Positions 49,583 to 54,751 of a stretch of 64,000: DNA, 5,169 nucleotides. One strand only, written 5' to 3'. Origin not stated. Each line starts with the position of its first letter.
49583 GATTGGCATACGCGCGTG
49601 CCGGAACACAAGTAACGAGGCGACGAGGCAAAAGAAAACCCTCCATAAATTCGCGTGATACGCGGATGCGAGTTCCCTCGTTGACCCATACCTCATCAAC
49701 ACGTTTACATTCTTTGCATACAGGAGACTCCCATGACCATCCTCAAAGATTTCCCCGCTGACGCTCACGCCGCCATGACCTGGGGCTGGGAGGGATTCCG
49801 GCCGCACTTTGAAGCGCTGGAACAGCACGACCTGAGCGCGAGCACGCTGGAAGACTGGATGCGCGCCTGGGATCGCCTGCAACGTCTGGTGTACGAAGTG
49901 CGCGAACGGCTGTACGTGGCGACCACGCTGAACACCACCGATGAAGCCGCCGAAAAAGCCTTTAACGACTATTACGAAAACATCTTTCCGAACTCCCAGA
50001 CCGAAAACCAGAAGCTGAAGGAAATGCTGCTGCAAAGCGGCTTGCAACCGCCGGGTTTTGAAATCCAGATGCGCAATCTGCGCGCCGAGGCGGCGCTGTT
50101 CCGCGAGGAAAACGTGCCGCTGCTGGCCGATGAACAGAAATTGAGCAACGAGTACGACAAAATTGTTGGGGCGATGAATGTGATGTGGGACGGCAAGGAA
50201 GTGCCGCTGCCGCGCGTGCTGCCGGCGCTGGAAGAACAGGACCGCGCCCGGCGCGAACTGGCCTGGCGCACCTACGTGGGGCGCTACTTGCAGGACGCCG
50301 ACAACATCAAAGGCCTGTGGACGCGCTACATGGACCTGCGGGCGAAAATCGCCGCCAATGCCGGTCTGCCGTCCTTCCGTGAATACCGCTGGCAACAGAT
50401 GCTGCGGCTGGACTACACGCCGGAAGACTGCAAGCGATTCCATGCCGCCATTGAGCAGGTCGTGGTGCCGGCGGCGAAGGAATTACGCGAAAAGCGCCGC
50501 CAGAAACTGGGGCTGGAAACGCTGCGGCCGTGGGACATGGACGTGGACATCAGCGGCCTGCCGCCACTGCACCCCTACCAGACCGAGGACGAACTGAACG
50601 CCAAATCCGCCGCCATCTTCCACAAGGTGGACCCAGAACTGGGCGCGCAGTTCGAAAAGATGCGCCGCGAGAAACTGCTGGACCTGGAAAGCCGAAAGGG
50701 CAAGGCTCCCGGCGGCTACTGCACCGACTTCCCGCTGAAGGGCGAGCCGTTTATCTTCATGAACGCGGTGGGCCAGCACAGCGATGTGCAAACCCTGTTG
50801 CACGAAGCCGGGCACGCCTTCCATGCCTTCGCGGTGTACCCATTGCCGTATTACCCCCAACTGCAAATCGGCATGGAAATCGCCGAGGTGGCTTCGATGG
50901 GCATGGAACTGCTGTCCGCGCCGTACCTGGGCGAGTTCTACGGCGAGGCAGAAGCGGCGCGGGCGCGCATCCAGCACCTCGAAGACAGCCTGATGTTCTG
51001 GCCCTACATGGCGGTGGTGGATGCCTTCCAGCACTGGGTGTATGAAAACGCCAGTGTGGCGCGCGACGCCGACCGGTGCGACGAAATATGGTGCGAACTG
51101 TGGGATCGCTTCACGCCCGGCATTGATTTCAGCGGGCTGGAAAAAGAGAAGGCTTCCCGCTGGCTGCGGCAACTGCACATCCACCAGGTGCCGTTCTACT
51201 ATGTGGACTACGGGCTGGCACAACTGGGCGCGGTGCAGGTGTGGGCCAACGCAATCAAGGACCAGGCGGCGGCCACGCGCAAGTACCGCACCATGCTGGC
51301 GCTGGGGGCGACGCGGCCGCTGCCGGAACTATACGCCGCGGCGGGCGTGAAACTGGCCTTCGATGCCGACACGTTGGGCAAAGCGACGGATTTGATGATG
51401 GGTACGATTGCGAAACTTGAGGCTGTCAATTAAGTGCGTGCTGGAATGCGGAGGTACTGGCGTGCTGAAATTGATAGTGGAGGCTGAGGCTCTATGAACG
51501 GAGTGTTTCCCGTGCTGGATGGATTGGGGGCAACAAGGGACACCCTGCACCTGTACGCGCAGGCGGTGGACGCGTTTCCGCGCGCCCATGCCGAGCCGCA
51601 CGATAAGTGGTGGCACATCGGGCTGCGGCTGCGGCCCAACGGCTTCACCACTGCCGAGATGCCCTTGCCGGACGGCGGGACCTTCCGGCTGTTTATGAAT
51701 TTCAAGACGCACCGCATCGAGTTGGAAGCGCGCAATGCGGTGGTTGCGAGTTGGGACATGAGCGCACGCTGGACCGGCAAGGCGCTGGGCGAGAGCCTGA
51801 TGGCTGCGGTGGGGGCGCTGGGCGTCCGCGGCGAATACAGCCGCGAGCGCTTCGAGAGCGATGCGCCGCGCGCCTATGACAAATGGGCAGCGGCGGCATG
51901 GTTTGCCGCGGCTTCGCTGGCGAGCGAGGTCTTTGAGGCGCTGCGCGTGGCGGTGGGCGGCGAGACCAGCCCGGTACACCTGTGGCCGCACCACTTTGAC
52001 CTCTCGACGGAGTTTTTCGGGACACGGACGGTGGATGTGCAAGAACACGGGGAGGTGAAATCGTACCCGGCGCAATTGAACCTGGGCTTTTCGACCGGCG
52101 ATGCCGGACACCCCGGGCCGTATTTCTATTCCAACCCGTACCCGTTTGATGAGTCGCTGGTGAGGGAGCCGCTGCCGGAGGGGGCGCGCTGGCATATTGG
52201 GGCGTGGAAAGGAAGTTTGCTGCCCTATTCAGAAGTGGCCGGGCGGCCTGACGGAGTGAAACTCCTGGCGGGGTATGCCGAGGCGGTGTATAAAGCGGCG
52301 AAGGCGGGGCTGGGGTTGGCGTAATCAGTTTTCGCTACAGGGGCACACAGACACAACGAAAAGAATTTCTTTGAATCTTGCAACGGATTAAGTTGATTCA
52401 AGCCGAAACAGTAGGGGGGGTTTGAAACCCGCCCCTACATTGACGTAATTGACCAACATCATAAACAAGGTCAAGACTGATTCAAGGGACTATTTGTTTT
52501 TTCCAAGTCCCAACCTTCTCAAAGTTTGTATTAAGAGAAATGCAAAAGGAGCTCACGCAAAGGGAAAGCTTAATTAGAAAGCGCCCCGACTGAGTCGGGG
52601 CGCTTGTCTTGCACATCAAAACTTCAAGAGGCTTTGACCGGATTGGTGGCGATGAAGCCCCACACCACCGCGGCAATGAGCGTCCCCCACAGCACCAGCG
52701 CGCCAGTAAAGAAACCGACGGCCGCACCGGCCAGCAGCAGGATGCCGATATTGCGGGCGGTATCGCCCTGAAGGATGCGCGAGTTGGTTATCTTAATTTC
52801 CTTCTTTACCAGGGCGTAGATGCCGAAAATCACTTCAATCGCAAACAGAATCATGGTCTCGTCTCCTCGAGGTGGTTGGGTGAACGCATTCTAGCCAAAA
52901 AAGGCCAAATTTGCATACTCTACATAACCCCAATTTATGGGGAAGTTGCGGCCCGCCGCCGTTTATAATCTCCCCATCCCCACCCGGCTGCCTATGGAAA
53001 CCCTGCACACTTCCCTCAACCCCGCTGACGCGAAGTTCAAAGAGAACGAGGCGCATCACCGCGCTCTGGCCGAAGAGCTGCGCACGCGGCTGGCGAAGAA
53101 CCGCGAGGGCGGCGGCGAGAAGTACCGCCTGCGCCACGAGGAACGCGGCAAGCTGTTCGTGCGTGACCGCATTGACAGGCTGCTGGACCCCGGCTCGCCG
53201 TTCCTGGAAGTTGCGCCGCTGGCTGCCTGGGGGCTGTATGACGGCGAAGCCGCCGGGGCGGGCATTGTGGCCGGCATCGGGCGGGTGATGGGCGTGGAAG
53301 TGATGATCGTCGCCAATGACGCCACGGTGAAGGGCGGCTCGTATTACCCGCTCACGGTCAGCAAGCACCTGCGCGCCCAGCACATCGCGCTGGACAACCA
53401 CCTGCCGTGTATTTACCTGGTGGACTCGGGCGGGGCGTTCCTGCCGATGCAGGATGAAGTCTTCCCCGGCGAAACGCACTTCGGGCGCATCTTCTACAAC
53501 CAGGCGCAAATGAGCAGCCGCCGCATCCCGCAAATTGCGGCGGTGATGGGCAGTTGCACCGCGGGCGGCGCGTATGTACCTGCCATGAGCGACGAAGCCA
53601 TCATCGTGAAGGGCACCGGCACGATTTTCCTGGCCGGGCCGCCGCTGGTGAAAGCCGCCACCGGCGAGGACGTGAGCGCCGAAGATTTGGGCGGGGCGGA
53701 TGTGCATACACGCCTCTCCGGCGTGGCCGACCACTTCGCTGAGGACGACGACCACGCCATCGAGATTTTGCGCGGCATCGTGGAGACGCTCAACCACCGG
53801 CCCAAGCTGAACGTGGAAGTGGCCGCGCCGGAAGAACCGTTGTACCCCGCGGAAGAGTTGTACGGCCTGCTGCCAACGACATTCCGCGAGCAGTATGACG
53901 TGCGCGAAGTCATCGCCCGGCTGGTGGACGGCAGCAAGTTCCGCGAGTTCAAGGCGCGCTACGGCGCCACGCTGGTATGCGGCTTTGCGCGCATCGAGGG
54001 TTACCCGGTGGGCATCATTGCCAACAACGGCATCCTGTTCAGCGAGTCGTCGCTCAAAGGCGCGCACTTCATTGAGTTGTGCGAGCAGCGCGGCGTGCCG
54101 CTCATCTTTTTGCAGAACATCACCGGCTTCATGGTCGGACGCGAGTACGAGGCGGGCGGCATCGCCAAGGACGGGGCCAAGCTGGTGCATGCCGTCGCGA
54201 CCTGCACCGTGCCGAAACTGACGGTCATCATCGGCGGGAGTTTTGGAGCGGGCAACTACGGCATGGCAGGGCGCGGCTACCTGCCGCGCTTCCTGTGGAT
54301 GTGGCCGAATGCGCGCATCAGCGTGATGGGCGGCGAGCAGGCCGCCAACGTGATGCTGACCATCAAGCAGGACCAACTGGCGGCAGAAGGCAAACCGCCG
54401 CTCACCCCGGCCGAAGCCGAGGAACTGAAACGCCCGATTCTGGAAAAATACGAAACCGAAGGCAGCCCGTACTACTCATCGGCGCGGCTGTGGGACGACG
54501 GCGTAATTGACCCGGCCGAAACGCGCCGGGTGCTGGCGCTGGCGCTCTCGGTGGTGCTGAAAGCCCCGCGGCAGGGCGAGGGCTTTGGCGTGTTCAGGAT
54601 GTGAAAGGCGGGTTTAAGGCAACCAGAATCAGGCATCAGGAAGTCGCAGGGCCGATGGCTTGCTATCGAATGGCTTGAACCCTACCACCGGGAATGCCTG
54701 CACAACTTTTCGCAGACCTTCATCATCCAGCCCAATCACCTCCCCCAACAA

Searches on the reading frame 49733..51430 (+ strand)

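Call 62: search_protein_families(library=pfam, proteins=[window:49733-51430:+], max_evalue=0.00001)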
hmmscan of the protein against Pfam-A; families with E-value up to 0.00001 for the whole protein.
window:49733-51430:+ (566 aa): 1 family
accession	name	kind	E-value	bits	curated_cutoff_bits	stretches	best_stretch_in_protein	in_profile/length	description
PF01432.26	Peptidase_M3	-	2.5e-41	142.9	27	1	167-545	4-449/457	Peptidase family M3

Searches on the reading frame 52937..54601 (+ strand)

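Call 62: search_protein_families(library=pfam, proteins=[window:52937-54601:+], max_evalue=0.00001)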
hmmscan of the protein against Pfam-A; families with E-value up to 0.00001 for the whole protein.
window:52937-54601:+ (555 aa): 2 families
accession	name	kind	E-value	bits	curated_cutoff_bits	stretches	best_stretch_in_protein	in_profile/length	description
PF01039.27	Carboxyl_trans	-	4.1e-154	514.3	22.3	1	67-545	2-483/493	Carboxyl transferase domain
PF03255.19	ACCA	-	2.5e-10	40.5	23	0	109-224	93-213/310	Acetyl co-enzyme A carboxylase carboxyltransferase-like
